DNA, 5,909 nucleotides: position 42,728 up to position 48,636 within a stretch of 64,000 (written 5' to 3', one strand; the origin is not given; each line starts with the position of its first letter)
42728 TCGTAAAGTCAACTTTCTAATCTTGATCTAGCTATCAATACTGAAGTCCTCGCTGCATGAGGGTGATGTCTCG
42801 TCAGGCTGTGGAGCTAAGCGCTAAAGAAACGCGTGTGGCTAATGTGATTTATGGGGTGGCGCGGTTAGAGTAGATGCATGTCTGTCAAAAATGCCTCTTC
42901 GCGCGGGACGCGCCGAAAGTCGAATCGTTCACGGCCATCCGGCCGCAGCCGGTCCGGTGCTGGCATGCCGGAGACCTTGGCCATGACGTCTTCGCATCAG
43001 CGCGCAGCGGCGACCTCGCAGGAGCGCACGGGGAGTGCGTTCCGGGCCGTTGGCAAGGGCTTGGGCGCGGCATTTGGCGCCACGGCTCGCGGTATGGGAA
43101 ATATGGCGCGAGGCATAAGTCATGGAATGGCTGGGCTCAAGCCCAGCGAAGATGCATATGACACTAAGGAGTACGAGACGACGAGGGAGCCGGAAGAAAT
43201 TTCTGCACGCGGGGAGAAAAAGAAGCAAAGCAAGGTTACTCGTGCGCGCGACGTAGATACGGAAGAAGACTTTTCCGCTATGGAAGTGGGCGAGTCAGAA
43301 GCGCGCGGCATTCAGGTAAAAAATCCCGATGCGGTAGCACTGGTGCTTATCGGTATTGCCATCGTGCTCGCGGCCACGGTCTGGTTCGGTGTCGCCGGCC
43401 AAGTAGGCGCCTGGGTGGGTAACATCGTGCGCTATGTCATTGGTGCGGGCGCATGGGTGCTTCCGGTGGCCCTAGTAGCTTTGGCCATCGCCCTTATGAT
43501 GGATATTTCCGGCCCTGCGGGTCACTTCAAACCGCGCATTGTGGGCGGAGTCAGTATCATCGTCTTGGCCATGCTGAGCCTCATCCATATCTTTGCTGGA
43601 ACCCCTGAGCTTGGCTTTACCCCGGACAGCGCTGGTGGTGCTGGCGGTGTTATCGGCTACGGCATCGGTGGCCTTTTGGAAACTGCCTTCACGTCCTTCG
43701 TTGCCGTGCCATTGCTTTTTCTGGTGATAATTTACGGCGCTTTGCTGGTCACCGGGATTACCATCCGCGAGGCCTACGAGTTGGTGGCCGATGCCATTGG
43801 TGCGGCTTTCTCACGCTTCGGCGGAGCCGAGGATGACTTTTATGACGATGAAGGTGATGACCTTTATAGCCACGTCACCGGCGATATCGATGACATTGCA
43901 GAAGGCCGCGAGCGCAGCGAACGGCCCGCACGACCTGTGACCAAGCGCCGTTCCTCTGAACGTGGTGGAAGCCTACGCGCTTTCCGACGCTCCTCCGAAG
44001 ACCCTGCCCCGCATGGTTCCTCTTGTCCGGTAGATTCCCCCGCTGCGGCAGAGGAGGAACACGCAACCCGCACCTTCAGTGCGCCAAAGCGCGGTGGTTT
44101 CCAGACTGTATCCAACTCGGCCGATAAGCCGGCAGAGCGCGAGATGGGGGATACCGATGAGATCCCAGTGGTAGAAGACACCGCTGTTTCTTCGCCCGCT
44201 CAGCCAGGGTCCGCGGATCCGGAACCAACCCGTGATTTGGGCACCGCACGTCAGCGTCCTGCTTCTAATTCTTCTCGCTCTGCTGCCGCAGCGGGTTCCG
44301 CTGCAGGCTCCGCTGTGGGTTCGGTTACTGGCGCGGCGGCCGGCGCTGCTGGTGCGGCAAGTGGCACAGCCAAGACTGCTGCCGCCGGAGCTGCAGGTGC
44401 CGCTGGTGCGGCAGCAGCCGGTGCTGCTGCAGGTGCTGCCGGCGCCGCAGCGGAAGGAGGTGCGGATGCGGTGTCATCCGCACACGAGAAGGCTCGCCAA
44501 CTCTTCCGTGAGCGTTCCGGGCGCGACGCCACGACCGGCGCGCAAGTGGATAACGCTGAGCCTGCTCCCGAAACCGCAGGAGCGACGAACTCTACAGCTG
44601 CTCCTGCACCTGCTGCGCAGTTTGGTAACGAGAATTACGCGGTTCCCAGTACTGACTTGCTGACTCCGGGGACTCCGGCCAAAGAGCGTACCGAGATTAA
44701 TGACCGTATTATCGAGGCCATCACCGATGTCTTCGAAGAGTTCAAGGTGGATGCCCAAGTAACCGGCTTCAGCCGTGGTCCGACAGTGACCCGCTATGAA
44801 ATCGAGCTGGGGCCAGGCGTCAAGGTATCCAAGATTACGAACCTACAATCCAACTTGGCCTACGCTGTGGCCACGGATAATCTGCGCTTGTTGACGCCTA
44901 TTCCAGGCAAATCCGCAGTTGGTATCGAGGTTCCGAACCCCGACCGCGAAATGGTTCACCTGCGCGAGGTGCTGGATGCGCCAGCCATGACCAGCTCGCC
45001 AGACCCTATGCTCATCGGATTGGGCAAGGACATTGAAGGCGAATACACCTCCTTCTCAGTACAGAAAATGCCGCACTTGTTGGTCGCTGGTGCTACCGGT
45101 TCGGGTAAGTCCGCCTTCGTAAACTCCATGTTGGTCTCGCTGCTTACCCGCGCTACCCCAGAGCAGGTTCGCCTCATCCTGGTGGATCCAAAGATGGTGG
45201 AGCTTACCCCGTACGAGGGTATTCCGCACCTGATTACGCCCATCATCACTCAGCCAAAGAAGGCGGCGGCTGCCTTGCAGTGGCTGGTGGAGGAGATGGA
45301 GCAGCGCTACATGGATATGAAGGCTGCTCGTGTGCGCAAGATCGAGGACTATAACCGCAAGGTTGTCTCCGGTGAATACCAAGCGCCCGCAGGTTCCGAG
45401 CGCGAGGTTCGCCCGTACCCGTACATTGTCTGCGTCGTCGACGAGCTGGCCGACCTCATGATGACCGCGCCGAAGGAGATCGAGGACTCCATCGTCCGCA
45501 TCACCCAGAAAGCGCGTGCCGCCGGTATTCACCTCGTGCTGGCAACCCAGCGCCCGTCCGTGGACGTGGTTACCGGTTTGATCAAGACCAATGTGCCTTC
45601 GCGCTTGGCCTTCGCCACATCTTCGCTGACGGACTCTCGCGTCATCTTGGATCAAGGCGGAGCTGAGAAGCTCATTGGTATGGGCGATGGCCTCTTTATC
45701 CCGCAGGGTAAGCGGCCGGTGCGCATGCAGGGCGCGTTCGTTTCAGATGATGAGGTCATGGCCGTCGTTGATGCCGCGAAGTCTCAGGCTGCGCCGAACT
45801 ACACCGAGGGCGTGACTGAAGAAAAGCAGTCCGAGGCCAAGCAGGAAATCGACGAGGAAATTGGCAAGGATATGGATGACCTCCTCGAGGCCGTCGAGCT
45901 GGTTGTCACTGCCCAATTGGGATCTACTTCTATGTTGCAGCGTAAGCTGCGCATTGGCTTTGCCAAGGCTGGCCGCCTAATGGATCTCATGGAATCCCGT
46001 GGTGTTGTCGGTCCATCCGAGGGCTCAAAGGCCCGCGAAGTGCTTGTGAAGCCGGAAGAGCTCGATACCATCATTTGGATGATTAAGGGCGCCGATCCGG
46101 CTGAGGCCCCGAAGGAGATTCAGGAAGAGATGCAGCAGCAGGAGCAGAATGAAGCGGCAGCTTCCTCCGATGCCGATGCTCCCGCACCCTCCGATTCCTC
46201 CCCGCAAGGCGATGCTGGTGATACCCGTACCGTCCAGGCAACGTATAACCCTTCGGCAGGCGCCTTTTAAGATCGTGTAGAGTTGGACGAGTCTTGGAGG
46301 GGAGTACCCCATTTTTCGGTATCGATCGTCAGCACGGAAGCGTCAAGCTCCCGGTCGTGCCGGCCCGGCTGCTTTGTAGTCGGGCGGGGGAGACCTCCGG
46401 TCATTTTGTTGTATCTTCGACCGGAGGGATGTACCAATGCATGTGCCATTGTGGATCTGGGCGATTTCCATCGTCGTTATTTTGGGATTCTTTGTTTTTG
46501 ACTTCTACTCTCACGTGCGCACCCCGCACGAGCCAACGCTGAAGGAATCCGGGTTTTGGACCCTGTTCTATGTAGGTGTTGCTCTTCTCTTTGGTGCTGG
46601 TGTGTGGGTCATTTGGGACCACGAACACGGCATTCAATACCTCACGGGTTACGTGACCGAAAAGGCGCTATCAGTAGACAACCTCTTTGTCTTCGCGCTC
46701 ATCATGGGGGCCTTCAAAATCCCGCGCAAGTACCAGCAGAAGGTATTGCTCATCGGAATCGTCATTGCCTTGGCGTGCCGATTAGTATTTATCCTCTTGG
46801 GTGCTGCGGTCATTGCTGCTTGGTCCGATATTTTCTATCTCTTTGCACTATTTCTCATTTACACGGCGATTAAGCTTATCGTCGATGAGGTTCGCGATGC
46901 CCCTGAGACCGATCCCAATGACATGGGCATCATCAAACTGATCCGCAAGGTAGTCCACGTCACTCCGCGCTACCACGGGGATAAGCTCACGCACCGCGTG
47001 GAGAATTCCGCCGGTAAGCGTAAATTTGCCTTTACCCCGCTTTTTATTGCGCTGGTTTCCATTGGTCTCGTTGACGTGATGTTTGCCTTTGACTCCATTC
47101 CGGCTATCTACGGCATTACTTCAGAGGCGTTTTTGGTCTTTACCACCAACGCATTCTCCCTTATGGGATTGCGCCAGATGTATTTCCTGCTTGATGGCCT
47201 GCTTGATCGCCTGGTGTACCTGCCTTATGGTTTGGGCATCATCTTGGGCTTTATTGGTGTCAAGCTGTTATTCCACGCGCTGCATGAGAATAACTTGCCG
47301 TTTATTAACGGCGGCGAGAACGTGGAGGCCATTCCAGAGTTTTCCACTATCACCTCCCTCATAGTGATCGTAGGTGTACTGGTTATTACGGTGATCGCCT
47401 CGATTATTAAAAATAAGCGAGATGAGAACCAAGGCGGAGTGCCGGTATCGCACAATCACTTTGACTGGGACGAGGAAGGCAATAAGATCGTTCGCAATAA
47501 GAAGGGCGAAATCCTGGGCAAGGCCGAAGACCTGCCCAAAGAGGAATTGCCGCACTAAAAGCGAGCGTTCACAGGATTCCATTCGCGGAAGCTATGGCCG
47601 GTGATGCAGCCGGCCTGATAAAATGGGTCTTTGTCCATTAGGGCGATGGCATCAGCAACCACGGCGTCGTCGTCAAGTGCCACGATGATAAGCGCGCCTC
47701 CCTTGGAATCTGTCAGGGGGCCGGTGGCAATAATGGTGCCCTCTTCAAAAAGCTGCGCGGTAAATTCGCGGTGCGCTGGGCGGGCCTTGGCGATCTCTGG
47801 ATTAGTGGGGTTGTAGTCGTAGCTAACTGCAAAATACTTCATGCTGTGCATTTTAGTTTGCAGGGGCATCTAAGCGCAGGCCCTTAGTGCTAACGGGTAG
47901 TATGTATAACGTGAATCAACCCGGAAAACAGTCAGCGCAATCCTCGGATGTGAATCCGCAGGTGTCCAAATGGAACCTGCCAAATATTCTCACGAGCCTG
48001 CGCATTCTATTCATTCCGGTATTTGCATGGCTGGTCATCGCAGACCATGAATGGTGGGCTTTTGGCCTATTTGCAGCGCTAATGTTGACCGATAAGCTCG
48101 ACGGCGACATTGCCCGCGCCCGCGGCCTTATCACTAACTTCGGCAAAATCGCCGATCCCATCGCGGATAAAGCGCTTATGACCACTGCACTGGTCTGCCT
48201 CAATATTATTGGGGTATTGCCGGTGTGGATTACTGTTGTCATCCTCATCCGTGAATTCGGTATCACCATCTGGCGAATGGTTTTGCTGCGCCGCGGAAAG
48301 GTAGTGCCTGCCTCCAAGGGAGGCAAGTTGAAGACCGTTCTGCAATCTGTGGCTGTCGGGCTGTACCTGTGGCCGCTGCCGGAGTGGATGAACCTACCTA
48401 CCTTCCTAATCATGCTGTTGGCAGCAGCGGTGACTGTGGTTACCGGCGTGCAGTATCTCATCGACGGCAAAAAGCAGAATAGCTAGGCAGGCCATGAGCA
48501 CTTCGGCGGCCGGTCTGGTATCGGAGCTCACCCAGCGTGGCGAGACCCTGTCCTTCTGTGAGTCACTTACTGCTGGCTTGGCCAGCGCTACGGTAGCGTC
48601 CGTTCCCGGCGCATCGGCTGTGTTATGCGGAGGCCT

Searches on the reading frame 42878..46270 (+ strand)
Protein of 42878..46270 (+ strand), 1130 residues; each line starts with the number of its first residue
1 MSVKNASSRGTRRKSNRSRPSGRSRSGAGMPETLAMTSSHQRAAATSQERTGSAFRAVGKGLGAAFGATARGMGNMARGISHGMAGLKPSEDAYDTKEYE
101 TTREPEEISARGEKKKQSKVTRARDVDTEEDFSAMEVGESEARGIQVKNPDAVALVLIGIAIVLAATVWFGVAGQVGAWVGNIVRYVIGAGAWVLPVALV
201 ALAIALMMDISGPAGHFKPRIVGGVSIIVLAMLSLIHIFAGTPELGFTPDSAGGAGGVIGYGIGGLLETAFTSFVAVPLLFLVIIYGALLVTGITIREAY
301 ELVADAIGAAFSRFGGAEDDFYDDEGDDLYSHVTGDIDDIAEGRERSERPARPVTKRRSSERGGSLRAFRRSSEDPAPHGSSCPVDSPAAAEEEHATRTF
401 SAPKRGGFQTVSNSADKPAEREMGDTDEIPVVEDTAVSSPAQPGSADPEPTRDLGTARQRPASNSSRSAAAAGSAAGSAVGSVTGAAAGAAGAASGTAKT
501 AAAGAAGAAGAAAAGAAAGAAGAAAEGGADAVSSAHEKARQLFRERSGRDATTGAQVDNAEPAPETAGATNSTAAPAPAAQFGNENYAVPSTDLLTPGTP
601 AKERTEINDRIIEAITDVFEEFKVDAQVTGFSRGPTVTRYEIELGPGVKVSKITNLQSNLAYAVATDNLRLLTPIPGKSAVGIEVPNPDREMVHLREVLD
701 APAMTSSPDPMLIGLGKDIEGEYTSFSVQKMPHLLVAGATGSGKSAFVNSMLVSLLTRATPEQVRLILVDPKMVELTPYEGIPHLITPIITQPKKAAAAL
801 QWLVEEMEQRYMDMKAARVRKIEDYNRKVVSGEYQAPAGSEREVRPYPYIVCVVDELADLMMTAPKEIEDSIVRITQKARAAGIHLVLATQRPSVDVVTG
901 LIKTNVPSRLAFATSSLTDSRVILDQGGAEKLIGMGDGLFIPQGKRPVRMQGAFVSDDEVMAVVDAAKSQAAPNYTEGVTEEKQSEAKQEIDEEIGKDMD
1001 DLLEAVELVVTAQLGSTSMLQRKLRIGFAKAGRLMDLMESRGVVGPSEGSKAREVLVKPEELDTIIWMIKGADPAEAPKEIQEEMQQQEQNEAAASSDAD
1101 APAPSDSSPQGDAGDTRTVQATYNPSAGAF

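Call 58: search_protein_families(library=pfam, proteins=[window:42878-46270:+], max_evalue=0.001)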
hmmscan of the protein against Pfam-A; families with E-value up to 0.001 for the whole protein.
window:42878-46270:+ (1130 aa): 5 families
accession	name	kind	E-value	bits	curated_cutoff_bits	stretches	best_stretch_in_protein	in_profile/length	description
PF01580.24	FtsK_SpoIIIE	-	6.3e-69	232.2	24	1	695-895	2-221/221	FtsK/SpoIIIE family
PF17854.6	FtsK_alpha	-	1.2e-27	96.4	22.9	1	590-687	2-101/101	FtsK alpha domain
PF09397.16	FtsK_gamma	-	2.8e-23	81.8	30.6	1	1000-1057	4-62/63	Ftsk gamma domain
PF13491.11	FtsK_4TM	-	1.5e-08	34.9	23.1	1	173-301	47-168/171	4TM region of DNA translocase FtsK/SpoIIIE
PF01935.23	DUF87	-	0.00045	20.8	23.2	0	730-771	20-60/220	Helicase HerA, central domain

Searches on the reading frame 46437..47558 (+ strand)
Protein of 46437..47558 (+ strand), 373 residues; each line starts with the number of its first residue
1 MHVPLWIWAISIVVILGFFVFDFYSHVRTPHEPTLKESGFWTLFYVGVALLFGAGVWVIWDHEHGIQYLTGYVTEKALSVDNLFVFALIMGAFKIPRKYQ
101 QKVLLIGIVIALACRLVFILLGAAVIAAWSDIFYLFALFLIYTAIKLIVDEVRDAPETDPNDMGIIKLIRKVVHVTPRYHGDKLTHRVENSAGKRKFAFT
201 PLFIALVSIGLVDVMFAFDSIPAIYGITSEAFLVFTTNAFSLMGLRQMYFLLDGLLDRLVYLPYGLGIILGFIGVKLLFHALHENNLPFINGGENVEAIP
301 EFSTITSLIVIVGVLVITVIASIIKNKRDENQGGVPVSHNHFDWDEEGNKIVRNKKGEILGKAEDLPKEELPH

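Call 58: search_protein_families(library=pfam, proteins=[window:46437-47558:+], max_evalue=0.001)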
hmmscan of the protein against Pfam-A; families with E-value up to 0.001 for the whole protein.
window:46437-47558:+ (373 aa): 1 family
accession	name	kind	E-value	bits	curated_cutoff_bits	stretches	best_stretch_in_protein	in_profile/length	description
PF03741.22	TerC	-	1.1e-48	165.7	27.8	1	70-280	2-177/178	Integral membrane protein TerC family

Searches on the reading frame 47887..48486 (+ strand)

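Call 58: search_protein_families(library=pfam, proteins=[window:47887-48486:+], max_evalue=0.001)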
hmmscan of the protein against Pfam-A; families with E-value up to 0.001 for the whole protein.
window:47887-48486:+ (199 aa): 1 family
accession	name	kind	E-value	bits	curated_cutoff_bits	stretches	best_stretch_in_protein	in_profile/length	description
PF01066.26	CDP-OH_P_transf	-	3.2e-47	161.2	22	1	29-185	1-152/152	CDP-alcohol phosphatidyltransferase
